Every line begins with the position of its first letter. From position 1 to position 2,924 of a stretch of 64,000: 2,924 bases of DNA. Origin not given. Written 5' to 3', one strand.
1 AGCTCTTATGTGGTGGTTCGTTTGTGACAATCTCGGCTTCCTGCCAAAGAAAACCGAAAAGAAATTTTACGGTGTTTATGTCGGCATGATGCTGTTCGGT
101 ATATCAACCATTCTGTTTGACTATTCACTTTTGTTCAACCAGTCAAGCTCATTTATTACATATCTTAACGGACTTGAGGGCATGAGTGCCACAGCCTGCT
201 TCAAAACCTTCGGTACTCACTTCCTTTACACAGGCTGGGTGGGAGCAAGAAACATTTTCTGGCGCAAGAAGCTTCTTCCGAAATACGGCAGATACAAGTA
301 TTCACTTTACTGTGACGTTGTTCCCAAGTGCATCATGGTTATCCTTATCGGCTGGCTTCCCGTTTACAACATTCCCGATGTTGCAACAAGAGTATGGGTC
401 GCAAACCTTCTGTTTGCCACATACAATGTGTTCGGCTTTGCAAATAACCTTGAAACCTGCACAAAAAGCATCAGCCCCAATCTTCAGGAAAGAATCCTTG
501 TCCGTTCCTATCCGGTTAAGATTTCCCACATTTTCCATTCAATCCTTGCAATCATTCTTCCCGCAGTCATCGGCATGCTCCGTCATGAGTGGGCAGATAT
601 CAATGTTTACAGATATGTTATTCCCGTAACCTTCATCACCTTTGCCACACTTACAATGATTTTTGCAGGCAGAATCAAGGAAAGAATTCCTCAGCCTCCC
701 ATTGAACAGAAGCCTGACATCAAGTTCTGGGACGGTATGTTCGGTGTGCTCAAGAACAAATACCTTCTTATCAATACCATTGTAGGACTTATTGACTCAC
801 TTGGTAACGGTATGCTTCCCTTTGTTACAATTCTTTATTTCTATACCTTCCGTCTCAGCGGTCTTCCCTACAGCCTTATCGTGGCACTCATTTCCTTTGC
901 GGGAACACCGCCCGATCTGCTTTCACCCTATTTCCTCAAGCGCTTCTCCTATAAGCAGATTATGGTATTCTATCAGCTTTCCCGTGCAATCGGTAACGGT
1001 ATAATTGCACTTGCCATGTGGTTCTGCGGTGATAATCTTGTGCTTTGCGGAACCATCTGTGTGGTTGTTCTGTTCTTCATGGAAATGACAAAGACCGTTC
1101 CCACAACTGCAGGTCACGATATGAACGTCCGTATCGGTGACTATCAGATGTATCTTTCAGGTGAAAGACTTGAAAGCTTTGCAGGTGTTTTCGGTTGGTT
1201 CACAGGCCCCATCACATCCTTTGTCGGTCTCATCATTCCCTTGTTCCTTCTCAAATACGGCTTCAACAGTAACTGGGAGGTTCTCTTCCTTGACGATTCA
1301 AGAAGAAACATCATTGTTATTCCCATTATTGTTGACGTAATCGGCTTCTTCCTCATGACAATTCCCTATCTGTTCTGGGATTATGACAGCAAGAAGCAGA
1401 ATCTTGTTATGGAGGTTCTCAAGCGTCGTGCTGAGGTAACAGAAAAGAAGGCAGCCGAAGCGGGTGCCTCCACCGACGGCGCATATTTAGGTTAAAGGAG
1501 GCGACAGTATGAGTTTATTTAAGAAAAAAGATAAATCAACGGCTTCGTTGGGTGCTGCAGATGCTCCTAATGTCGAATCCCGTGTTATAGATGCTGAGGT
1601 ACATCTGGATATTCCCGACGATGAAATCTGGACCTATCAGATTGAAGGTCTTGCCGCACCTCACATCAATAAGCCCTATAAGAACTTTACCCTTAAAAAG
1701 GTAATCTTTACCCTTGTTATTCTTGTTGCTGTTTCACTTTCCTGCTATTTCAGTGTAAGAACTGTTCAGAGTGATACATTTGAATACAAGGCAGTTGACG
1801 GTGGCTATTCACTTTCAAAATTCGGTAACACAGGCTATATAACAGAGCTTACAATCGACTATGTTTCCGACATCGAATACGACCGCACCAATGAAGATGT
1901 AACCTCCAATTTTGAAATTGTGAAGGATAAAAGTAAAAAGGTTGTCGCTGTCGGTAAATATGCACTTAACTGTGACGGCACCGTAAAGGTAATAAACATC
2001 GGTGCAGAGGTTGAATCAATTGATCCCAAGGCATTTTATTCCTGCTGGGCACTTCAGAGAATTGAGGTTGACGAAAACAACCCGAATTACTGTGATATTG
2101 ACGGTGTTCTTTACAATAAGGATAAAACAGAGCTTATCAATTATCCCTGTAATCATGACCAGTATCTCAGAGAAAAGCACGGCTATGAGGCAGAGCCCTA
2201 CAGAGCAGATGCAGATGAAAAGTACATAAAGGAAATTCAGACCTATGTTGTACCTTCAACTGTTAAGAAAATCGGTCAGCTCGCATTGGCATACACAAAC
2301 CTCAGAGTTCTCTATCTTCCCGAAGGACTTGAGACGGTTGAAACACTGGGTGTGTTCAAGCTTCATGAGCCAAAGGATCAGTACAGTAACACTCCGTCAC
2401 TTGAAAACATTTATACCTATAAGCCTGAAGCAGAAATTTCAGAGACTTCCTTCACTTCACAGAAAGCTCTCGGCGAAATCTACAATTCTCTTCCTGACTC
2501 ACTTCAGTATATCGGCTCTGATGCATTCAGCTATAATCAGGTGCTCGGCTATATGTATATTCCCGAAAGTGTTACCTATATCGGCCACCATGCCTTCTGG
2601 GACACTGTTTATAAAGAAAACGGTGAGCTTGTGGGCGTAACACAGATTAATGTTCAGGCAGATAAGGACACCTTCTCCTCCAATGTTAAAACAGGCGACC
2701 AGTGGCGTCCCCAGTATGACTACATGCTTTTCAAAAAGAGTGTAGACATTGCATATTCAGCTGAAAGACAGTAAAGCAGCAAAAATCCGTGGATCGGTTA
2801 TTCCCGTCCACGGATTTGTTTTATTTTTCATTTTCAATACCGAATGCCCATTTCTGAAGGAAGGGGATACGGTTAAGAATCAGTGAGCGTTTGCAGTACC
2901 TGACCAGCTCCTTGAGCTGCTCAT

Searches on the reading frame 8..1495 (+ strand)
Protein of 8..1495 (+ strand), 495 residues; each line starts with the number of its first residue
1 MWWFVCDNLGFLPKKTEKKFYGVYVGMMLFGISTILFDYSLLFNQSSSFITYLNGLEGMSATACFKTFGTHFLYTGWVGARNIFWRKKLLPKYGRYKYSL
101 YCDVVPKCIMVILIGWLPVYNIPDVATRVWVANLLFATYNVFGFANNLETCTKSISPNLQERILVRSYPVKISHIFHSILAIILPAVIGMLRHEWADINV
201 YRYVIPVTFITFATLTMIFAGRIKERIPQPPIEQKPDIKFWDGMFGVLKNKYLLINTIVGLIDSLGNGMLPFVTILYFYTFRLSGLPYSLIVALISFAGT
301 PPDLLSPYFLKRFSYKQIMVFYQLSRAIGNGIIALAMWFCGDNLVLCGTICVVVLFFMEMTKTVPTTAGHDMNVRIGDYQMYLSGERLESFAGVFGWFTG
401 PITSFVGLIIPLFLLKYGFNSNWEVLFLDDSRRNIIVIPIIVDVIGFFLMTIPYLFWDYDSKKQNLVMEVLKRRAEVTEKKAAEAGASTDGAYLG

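Call 36: search_protein_families(library=pfam, proteins=[window:8-1495:+], max_evalue=1)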
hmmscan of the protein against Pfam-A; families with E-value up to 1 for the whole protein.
window:8-1495:+ (495 aa): 0 families

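Call 49: search_protein_families(library=padloc, alignment_id=A3, max_evalue=0.00001)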
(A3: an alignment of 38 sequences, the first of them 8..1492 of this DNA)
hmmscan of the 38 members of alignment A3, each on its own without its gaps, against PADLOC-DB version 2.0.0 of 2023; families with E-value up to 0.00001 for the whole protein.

A. member 1, window:8-1492:+ (495 aa): 0 families

B. families by the number of members that match (of 38 scanned): 22 families
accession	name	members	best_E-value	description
PDLC02865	DpdF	1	3.4e-132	DpdF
PDLC01895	CARF4--CARF_PDDEXK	1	7.4e-34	-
PDLC04135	mad3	1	6.3e-29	mads_3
PDLC01880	CARF4--CARF_PDDEXK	1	5.7e-24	-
PDLC01881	CARF4--CARF_PDDEXK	1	1.3e-23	-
PDLC01884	CARF4--CARF_PDDEXK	1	1.8e-22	-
PDLC01619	Csx1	1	6.6e-17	CAS-III; associated_signaling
PDLC01990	CARF_m8--CARF_Beta-galactosidase_LolE_TM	1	4.2e-16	-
PDLC01037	Csx1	1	2.5e-13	ARF+Nuclease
PDLC01890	CARF4--CARF_PDDEXK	1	1.5e-12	-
PDLC04140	mad8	1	8.2e-12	mads_8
PDLC01968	CARF_PDDEXK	1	7.2e-10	-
PDLC01898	CARF4--CARF_PDDEXK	1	1.6e-09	-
PDLC01882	CARF4--CARF_PDDEXK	1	3e-09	-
PDLC02335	AbiLi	1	5.7e-09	AbiLi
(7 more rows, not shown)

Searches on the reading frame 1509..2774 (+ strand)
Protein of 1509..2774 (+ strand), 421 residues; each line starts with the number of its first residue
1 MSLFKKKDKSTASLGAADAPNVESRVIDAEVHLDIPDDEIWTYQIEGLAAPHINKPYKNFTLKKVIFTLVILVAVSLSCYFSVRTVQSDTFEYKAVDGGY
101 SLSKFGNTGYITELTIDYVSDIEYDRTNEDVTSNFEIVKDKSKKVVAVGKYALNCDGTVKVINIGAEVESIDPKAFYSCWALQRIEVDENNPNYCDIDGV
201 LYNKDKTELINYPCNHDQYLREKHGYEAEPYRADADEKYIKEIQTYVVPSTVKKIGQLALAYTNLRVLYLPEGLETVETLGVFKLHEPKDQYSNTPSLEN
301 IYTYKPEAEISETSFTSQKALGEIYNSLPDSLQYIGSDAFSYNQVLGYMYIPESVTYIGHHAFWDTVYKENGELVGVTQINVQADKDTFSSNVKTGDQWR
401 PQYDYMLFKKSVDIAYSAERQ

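Call 36: search_protein_families(library=pfam, proteins=[window:1509-2774:+], max_evalue=1)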
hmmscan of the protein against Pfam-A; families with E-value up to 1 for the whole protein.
window:1509-2774:+ (421 aa): 1 family
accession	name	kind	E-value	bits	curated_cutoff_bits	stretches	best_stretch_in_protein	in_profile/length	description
PF13306.12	LRR_5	-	1.1e-17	64.5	27.7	2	242-366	12-123/127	BspA type Leucine rich repeat region (6 copies)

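Call 62: find_encoding_contigs(protein=window:1509-2771:+, flank=10000, max_places=3)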
Protein window:1509-2771:+ (421 aa): no gene with exactly this product is on record in the collection.
